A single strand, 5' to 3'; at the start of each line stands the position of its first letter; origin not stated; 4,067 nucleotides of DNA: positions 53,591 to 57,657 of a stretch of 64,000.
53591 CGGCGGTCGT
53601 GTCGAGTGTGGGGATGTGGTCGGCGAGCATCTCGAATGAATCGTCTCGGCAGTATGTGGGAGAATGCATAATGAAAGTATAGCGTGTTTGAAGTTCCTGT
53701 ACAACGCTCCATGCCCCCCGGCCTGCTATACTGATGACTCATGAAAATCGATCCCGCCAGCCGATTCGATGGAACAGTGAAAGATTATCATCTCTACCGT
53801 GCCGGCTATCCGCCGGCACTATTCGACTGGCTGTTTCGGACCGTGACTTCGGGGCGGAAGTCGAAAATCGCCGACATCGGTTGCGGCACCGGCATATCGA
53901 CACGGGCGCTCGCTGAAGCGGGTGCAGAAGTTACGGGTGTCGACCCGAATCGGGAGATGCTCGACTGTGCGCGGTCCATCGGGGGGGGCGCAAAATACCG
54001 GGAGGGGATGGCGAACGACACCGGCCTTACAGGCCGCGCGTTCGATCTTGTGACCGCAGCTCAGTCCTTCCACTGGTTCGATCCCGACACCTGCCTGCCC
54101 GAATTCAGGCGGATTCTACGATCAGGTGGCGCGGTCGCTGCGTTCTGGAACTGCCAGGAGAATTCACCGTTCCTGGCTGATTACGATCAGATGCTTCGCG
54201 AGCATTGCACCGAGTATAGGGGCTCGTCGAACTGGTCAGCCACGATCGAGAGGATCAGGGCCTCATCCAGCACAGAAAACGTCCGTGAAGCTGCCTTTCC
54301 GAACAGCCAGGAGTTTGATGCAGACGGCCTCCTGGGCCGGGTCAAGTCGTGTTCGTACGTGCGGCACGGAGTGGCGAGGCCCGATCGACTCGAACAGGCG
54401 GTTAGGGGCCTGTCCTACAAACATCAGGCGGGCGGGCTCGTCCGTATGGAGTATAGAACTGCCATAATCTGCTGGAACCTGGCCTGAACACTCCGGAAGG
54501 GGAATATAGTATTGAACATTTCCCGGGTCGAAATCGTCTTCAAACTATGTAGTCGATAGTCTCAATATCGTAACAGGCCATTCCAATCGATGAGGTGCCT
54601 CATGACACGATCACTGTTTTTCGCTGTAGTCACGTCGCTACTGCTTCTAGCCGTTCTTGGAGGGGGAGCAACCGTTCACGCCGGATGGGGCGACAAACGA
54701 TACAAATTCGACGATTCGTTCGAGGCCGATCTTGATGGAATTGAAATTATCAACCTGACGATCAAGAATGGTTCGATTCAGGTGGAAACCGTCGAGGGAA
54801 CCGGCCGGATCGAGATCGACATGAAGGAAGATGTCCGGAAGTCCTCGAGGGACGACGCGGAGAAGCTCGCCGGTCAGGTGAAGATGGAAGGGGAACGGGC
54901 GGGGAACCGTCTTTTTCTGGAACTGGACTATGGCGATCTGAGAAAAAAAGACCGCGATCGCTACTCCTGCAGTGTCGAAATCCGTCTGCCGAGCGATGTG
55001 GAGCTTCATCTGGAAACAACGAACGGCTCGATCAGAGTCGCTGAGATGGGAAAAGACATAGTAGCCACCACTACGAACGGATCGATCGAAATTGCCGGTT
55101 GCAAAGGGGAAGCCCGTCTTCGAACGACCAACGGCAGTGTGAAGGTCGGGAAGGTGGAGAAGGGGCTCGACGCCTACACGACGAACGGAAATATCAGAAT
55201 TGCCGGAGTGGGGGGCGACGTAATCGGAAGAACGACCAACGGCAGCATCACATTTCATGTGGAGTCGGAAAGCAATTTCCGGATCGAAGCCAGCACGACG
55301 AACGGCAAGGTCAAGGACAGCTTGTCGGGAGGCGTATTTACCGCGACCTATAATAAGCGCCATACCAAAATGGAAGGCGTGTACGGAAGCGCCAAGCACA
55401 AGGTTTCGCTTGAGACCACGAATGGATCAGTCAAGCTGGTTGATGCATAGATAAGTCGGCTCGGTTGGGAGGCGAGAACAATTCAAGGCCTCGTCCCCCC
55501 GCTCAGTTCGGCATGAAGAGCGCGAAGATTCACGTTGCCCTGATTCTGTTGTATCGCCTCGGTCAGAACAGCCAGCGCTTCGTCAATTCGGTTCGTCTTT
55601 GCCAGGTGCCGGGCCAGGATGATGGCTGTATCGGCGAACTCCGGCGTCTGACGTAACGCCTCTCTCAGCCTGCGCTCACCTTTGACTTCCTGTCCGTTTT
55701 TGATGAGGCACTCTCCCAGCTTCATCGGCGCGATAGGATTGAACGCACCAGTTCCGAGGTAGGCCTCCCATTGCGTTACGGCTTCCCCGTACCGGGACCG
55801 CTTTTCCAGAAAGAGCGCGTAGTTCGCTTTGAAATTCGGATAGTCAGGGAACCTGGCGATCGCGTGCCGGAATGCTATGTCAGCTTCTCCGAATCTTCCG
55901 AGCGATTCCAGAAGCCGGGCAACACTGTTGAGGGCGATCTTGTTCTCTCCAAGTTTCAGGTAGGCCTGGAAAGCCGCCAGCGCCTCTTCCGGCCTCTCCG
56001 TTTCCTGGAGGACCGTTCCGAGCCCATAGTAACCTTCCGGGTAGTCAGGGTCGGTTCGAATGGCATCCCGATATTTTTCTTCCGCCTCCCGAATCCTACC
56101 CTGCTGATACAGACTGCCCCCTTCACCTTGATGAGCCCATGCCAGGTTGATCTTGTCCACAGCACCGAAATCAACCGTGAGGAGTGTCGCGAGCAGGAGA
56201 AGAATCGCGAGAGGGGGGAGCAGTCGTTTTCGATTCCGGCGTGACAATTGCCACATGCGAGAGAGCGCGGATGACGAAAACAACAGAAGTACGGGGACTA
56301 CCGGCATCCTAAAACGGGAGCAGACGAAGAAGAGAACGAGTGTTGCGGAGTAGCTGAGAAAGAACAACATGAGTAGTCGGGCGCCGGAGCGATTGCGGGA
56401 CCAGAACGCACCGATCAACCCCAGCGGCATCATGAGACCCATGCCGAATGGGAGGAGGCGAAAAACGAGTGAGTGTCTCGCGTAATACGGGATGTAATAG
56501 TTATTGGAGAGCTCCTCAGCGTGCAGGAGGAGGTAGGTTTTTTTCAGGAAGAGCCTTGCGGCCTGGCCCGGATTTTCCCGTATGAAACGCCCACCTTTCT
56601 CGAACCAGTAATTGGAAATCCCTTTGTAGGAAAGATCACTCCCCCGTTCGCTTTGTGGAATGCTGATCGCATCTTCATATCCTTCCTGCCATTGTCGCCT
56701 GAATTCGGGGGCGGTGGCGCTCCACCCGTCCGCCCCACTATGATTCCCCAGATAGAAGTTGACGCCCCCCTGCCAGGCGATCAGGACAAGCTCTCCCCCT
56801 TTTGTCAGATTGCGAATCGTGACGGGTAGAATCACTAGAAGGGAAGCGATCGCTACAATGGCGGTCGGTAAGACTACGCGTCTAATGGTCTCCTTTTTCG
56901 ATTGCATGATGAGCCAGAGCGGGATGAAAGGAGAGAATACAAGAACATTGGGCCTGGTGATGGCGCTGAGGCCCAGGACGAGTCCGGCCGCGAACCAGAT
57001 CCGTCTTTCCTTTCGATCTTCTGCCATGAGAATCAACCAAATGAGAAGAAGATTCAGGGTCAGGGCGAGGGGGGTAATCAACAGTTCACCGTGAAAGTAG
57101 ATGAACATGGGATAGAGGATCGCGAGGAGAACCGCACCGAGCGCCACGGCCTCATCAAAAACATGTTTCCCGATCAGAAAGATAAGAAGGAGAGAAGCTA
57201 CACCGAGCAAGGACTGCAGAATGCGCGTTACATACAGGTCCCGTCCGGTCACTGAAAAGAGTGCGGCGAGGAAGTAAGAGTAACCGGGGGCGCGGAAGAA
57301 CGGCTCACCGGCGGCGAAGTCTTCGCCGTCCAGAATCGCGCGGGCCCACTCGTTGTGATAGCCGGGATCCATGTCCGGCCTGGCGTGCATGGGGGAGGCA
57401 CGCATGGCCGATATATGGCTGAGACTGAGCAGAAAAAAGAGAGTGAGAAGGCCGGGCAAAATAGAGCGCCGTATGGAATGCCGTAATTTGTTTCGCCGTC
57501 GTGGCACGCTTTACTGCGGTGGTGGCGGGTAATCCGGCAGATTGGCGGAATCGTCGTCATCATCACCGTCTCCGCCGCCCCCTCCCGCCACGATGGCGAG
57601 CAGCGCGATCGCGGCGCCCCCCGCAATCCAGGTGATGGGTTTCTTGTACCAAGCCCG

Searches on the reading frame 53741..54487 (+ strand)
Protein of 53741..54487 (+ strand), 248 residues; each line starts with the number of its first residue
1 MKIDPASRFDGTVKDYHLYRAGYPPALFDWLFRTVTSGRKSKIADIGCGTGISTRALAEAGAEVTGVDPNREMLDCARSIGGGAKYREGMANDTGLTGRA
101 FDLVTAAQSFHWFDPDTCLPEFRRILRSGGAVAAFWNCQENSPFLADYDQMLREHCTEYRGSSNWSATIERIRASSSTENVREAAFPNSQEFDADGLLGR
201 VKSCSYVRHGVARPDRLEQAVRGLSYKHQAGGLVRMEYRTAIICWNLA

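Call 47: search_protein_families(library=pfam, proteins=[window:53741-54487:+], max_evalue=0.00001)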
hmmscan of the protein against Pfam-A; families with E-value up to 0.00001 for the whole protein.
window:53741-54487:+ (248 aa): 5 families
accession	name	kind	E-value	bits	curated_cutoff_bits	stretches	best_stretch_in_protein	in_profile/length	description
PF08241.18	Methyltransf_11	-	7.3e-21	75.1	21.2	1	45-133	2-94/95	Methyltransferase domain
PF13649.12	Methyltransf_25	-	8.5e-18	65.3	27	1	43-130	1-97/97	Methyltransferase domain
PF08242.18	Methyltransf_12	-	3.5e-13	50.5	30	1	45-131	2-97/98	Methyltransferase domain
PF13847.12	Methyltransf_31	-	2e-10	41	27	1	40-165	4-130/145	Methyltransferase domain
PF13489.12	Methyltransf_23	-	2.3e-08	34.4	27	1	27-132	9-114/164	Methyltransferase domain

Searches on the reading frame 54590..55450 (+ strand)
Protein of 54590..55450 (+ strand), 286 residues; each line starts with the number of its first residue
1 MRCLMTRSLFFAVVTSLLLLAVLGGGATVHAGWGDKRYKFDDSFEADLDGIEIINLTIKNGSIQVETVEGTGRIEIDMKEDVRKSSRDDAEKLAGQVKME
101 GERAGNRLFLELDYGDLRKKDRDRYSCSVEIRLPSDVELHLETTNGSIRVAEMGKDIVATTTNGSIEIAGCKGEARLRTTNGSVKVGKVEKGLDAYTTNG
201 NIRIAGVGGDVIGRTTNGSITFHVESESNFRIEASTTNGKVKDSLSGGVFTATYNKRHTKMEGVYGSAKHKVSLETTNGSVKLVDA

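Call 47: search_protein_families(library=pfam, proteins=[window:54590-55450:+], max_evalue=0.00001)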
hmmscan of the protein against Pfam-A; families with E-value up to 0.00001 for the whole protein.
window:54590-55450:+ (286 aa): 1 family
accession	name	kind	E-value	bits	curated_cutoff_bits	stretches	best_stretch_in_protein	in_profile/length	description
PF13349.12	DUF4097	-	7.7e-12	45.5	22.9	1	139-283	101-246/247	Toastrack DUF4097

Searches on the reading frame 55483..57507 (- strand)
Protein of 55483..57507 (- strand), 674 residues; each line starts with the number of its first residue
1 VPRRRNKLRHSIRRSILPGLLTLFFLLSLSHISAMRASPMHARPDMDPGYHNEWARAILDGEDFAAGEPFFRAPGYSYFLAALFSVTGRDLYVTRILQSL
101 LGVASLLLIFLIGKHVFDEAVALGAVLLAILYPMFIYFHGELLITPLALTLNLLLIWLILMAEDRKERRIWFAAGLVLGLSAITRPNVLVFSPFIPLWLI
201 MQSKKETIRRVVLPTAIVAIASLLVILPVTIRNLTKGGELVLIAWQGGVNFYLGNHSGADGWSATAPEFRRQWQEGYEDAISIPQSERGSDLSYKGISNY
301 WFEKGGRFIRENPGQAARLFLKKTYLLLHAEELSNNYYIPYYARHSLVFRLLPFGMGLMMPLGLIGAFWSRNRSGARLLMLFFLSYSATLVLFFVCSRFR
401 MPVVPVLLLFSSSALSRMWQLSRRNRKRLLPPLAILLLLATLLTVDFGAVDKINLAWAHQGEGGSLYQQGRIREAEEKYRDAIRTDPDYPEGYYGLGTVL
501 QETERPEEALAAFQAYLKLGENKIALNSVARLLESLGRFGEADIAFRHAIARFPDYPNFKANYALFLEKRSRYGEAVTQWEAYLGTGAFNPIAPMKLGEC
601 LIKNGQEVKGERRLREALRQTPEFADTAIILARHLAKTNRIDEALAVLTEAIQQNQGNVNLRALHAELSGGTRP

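Call 47: search_protein_families(library=pfam, proteins=[window:55483-57507:-], max_evalue=0.00001)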
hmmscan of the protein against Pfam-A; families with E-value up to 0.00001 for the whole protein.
window:55483-57507:- (674 aa): 11 families
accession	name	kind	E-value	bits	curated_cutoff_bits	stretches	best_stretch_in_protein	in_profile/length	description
PF13432.12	TPR_16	-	1.1e-19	71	32.7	1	465-520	6-61/65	Tetratricopeptide repeat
PF14559.12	TPR_19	-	7.4e-18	65.1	25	2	601-668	1-68/68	Tetratricopeptide repeat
PF07719.23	TPR_2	-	3.1e-17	61.6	27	0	458-489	3-34/34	Tetratricopeptide repeat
PF13428.12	TPR_14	-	6.8e-15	54.5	23.5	0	463-498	8-43/44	Tetratricopeptide repeat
PF13231.12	PMT_2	-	4.5e-13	50.2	26.1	1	73-230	3-158/160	Dolichyl-phosphate-mannose-protein mannosyltransferase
PF00515.34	TPR_1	-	9.3e-12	44.7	27.8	0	491-519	2-30/34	Tetratricopeptide repeat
PF13414.12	TPR_11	-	1.1e-10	41.4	26.8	1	465-502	3-40/42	TPR repeat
PF13431.12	TPR_17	-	2.6e-10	40.2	24.4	0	479-510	2-33/34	Tetratricopeptide repeat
PF13181.12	TPR_8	-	8.9e-10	38.4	25.7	0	526-555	4-33/34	Tetratricopeptide repeat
PF13424.12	TPR_12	-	3.8e-09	37.1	30.1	0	493-553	6-75/77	Tetratricopeptide repeat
PF24575.1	TPR_Slam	-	1.7e-07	32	35.2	0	460-512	51-103/104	Surface lipoprotein assembly modifier, N-terminal TPR repeats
